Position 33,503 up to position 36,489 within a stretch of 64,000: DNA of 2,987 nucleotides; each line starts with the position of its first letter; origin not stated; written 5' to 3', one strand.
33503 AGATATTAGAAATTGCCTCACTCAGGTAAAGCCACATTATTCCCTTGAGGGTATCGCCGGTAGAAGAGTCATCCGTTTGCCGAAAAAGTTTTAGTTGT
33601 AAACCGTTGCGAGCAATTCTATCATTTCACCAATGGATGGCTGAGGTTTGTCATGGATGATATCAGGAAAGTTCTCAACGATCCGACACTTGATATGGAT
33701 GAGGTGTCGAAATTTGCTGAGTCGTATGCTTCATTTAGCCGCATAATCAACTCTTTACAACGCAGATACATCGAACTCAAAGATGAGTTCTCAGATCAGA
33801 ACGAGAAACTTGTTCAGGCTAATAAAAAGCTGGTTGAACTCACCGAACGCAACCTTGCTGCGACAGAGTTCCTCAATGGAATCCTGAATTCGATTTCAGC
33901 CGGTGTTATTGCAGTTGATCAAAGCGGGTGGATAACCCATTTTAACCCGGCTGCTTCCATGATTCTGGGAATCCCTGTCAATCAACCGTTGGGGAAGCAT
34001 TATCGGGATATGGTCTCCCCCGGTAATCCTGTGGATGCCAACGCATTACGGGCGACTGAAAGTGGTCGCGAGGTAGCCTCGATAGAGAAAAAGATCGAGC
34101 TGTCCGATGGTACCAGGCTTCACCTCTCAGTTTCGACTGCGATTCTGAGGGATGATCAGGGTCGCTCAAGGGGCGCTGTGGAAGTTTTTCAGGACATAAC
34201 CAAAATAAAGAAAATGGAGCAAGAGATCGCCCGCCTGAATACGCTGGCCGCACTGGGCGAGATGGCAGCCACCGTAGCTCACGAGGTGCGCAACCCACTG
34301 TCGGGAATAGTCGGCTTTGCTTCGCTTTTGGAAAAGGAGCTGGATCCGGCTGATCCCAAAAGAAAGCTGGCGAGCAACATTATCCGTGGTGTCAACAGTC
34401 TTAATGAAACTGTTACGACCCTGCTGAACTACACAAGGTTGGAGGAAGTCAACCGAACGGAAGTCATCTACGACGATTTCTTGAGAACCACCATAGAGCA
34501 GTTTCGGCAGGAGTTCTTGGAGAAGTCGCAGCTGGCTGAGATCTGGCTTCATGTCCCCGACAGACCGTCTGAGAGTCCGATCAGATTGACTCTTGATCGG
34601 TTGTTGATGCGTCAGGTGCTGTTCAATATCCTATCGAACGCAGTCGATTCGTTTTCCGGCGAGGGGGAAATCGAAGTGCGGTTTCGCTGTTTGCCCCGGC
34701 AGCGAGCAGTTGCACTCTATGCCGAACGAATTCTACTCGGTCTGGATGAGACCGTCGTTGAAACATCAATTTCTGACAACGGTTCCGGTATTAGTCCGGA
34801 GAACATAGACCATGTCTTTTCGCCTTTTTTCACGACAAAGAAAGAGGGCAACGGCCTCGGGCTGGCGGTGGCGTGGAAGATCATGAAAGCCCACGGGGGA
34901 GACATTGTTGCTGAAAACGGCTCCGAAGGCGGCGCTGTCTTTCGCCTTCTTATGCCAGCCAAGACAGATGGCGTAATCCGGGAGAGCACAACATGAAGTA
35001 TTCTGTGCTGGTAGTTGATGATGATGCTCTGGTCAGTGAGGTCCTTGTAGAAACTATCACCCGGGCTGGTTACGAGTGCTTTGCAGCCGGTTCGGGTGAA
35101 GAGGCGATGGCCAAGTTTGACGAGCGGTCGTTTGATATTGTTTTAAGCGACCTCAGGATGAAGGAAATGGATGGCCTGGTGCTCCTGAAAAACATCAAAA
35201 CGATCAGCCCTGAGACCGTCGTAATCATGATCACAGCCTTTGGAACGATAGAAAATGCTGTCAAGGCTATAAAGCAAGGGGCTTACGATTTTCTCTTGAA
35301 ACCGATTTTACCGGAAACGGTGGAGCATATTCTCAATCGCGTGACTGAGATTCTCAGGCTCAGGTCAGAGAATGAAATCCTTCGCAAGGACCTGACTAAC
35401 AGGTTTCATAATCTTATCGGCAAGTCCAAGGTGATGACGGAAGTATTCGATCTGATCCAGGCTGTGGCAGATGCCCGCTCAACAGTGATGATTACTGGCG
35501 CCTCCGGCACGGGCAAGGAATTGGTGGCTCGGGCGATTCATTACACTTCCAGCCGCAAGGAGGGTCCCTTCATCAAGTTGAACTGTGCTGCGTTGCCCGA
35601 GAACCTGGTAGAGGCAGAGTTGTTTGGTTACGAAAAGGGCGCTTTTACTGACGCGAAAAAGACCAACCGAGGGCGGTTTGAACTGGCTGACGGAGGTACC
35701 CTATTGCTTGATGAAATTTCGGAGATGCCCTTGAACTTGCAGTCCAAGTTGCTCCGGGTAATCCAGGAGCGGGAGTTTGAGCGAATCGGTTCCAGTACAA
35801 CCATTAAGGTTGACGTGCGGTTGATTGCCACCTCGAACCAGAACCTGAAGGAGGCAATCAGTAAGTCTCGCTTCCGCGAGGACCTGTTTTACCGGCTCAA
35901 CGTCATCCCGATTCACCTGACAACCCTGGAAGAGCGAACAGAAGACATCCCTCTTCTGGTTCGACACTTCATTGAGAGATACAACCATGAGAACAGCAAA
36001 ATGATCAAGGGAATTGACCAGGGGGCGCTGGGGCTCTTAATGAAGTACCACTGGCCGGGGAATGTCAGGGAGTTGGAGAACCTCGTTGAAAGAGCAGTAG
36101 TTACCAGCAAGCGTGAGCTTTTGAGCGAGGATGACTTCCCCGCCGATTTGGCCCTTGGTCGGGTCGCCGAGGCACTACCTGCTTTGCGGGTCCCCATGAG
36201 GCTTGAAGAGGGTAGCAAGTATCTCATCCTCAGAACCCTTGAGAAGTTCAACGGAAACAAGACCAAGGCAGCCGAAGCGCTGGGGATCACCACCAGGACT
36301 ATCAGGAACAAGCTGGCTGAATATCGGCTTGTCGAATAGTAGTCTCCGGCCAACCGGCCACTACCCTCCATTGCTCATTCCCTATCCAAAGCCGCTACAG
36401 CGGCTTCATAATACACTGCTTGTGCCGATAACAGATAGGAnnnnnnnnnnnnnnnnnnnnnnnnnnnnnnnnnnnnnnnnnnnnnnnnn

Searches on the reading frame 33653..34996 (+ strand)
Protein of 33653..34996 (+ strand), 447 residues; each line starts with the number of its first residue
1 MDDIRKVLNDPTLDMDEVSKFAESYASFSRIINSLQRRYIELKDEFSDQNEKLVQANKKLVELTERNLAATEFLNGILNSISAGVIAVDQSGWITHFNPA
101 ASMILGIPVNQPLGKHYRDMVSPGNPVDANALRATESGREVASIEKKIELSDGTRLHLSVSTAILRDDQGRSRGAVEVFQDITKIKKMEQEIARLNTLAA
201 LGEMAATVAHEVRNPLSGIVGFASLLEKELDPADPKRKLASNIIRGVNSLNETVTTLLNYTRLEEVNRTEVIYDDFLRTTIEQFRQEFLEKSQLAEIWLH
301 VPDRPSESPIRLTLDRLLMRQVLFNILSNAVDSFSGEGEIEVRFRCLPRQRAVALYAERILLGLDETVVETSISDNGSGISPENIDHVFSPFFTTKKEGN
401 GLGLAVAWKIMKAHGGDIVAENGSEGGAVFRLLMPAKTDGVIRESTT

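Call 102: search_protein_families(library=pfam, proteins=[window:33653-34996:+], max_evalue=0.00001)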
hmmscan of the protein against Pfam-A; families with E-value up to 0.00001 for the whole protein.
window:33653-34996:+ (447 aa): 6 families
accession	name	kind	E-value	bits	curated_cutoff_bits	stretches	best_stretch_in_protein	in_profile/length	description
PF02518.31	HATPase_c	-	2.9e-21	76.4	26.4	1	315-437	2-110/111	Histidine kinase-, DNA gyrase B-, and HSP90-like ATPase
PF00989.32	PAS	-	9.3e-17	61.5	22.6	1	73-182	2-113/113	PAS fold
PF00512.31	HisKA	-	8.1e-15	55.1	26.9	1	201-265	2-65/66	His Kinase A (phospho-acceptor) domain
PF13426.13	PAS_9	-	8.6e-13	48.9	27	1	84-184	3-103/103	PAS domain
PF08448.16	PAS_4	-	3.5e-11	43.7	23.1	1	78-184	1-107/110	PAS fold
PF13596.12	PAS_10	-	1.4e-07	32.6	22.1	1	74-183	1-106/106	PAS domain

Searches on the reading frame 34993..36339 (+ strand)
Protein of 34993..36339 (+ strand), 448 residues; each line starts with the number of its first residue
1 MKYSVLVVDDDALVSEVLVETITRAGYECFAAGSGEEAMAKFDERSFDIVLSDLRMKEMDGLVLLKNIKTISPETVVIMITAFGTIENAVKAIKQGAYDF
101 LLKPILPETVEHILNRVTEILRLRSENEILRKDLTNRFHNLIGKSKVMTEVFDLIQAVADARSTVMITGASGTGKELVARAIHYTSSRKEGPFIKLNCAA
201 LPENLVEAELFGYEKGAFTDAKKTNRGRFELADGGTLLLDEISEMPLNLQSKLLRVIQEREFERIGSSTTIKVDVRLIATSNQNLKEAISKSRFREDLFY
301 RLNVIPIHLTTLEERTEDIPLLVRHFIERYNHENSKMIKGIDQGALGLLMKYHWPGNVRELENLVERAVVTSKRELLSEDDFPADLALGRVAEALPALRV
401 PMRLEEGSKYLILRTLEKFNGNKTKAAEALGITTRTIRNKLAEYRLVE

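Call 102: search_protein_families(library=pfam, proteins=[window:34993-36339:+], max_evalue=0.00001)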
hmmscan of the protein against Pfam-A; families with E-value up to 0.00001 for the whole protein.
window:34993-36339:+ (448 aa): 7 families
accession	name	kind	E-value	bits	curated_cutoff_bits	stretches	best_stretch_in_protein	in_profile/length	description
PF00158.32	Sigma54_activat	-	1.1e-72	243.6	20.2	1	141-308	1-168/168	Sigma-54 interaction domain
PF00072.30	Response_reg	-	6.3e-29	100.8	30.2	1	5-112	1-108/111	Response regulator receiver domain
PF25601.1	AAA_lid_14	-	2.8e-28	98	27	1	314-387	2-75/87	AAA+ ATPase lid domain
PF14532.12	Sigma54_activ_2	-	5.2e-21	75.8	25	1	142-312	1-138/138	Sigma-54 interaction domain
PF02954.25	HTH_8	-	1.4e-11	44.4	22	1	404-444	2-42/42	Bacterial regulatory protein, Fis family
PF07728.20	AAA_5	-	4.6e-09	36.9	22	1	165-285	2-125/139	AAA domain (dynein-related subfamily)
PF23198.2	PDE8A_N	-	1.7e-07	31.7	29.6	1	6-81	14-90/147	PDE8A-like, N-terminal domain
